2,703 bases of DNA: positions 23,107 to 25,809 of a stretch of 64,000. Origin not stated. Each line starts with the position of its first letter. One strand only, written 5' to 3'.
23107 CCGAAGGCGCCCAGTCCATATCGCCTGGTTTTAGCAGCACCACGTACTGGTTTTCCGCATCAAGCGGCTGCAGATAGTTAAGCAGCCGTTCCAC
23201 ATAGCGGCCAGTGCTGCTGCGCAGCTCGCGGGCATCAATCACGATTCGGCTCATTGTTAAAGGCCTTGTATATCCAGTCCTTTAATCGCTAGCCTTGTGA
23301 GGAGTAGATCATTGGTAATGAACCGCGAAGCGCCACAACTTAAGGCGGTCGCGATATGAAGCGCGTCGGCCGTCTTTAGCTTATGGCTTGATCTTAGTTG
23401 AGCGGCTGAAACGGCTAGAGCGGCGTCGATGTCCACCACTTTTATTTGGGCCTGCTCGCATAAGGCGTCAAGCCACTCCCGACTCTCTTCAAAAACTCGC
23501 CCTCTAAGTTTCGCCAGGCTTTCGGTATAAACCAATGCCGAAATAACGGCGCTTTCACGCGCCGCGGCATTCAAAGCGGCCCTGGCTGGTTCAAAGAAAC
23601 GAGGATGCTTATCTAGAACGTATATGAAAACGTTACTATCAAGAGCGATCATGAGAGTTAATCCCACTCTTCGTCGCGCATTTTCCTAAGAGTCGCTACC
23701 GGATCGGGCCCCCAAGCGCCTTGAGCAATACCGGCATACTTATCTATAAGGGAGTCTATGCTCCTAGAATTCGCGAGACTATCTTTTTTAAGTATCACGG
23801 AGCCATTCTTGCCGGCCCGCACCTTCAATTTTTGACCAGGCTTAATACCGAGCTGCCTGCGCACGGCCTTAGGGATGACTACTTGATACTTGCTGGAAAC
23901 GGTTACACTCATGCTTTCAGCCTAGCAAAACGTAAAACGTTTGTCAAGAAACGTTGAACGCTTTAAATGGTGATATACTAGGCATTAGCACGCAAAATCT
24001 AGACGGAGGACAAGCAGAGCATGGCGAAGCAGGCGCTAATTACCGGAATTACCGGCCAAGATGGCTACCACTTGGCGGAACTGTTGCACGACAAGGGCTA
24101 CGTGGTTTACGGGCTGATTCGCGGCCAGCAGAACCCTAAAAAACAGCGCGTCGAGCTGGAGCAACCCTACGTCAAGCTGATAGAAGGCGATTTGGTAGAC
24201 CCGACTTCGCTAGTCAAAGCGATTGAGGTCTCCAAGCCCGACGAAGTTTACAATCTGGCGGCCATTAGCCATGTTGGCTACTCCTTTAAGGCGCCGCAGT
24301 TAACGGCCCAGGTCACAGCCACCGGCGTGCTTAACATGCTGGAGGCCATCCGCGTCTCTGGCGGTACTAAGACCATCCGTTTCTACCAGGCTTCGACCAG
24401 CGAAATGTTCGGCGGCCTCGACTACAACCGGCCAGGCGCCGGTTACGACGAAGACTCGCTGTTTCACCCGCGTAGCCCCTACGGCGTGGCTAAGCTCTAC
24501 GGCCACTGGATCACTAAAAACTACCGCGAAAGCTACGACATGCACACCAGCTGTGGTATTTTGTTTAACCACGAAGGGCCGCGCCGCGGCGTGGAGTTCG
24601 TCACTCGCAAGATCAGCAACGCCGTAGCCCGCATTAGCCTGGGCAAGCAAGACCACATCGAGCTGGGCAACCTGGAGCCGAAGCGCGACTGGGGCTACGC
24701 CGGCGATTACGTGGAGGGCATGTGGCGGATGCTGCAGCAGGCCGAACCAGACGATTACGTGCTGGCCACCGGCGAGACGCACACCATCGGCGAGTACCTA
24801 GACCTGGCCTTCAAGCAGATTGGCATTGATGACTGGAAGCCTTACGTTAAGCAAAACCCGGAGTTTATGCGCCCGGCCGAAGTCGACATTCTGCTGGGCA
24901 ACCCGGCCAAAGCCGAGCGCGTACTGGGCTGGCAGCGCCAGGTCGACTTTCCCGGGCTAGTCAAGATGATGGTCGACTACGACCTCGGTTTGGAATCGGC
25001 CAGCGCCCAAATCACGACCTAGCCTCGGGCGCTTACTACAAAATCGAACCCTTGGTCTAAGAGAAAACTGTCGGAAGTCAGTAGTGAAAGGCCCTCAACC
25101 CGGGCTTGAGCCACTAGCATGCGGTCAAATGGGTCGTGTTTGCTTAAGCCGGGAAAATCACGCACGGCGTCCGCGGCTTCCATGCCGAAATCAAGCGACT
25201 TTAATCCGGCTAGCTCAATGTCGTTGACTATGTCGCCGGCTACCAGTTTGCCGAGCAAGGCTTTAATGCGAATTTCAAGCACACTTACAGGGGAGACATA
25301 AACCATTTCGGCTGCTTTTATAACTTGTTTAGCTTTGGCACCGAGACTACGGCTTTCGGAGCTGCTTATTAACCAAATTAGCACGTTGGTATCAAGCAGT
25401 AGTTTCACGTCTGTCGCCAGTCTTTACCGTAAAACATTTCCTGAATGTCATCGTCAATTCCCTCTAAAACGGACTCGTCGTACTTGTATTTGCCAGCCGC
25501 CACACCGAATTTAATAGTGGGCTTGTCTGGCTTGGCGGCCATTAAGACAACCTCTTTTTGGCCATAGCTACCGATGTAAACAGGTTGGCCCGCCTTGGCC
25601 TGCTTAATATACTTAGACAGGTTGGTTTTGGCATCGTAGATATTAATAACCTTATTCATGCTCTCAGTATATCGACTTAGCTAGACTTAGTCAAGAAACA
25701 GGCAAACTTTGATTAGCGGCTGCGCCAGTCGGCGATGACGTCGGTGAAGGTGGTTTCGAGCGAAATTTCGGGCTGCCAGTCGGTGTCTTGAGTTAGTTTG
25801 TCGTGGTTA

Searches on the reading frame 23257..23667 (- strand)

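Call 11: search_protein_families(library=pfam, proteins=[window:23257-23667:-])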
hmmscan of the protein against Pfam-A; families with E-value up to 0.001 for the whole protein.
window:23257-23667:- (136 aa): 1 family
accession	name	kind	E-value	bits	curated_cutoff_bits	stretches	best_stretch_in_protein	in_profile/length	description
PF01850.27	PIN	-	7.8e-21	75.4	23.6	1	7-127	1-118/120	PIN domain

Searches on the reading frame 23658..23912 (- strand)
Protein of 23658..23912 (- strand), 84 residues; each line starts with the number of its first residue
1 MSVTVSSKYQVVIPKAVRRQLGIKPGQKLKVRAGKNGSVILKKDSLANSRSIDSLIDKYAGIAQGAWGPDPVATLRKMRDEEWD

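Call 43: search_protein_families(library=pfam, proteins=[window:23658-23912:-])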
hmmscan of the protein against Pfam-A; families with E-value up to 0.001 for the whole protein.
window:23658-23912:- (84 aa): 2 families
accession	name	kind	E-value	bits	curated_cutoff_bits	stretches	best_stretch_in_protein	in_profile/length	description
PF04014.23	MazE_antitoxin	-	1.1e-14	54.5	24.7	1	3-43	2-42/48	Antidote-toxin recognition MazE, bacterial antitoxin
PF15937.10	PrlF_antitoxin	-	3e-05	24.6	32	1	4-59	3-55/99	prlF antitoxin for toxin YhaV_toxin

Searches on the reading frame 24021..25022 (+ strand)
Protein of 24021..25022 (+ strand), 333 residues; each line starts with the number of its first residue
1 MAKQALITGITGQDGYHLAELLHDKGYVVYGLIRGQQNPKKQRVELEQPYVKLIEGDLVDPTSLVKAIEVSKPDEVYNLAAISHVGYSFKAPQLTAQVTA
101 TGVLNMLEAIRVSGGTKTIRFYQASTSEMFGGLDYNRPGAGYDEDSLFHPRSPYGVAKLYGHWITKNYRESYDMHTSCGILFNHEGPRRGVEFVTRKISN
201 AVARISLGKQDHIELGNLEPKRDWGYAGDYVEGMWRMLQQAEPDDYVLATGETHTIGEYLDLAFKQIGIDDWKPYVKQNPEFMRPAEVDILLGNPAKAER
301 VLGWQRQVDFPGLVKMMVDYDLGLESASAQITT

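Call 43: search_protein_families(library=pfam, proteins=[window:24021-25022:+])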
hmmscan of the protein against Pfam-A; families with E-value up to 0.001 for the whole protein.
window:24021-25022:+ (333 aa): 4 families
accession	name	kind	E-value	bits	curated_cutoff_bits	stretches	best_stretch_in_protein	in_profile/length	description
PF16363.11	GDP_Man_Dehyd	-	1e-120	403.6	27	1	6-317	1-332/332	GDP-mannose 4,6 dehydratase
PF01370.27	Epimerase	-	9.1e-65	218.8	20.9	1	5-248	1-239/240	NAD dependent epimerase/dehydratase family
PF04321.23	RmlD_sub_bind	-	7.1e-12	45.4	27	1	5-167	3-138/287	RmlD substrate binding domain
PF05368.20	NmrA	-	3.1e-06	27.4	27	1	3-71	3-70/298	NmrA-like family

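Call 65: find_encoding_contigs(protein=window:24021-25022:+, flank=10000, max_places=6)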
Protein window:24021-25022:+ (333 aa): 1 contig read that carries it; 1 place shown.
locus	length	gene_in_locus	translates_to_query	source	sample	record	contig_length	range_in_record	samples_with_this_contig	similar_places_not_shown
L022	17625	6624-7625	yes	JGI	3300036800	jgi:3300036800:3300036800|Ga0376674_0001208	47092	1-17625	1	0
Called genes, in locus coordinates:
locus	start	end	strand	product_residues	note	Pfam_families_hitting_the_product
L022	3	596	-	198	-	?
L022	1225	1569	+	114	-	PF00825:Ribonuclease_P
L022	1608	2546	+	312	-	PF02096:60KD_IMP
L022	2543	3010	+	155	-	PF13083:KH_KhpA-B (weak), PF01424:R3H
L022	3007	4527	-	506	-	-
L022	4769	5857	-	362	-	PF13439:Glyco_transf_4, PF13579:Glyco_trans_4_4 (weak), PF20706:GT4-conflict, PF00534:Glycos_transf_1, PF13692:Glyco_trans_1_4, PF13524:Glyco_trans_1_2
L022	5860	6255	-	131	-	PF01850:PIN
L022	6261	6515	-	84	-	PF04014:MazE_antitoxin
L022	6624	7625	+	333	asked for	PF01370:Epimerase, PF04321:RmlD_sub_bind, PF05368:NmrA (weak), PF16363:GDP_Man_Dehyd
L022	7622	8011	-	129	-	PF01850:PIN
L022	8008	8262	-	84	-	PF02604:PhdYeFM_antitox (weak)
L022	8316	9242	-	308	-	PF01073:3Beta_HSD, PF01370:Epimerase, PF04321:RmlD_sub_bind, PF07993:NAD_binding_4 (faint), PF13460:NAD_binding_10, PF16363:GDP_Man_Dehyd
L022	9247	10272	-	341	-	PF00535:Glycos_transf_2, PF13641:Glyco_tranf_2_3, PF13632:Glyco_trans_2_3 (weak)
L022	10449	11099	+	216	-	PF01061:ABC2_membrane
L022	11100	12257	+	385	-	PF00005:ABC_tran, PF13304:AAA_21 (faint)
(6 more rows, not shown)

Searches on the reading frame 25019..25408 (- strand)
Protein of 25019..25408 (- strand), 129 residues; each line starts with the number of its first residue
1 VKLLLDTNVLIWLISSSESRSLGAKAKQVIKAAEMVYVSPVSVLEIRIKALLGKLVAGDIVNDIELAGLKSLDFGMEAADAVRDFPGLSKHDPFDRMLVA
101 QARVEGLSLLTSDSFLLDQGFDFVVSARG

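Call 43: search_protein_families(library=pfam, proteins=[window:25019-25408:-])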
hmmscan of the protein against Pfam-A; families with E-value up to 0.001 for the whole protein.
window:25019-25408:- (129 aa): 1 family
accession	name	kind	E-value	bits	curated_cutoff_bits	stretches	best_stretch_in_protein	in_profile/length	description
PF01850.27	PIN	-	5.4e-14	53.3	23.6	1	4-114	2-112/120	PIN domain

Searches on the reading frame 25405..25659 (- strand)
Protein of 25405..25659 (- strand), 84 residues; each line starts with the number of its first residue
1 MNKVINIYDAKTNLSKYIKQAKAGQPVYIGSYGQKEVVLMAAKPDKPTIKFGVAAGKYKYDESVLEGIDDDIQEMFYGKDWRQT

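Call 43: search_protein_families(library=pfam, proteins=[window:25405-25659:-])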
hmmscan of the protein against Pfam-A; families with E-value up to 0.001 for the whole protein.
window:25405-25659:- (84 aa): 1 family
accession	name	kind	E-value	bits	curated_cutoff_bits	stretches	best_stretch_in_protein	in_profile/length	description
PF02604.26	PhdYeFM_antitox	-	1.7e-07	31.3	29.8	1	3-43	2-43/74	Antitoxin Phd_YefM, type II toxin-antitoxin system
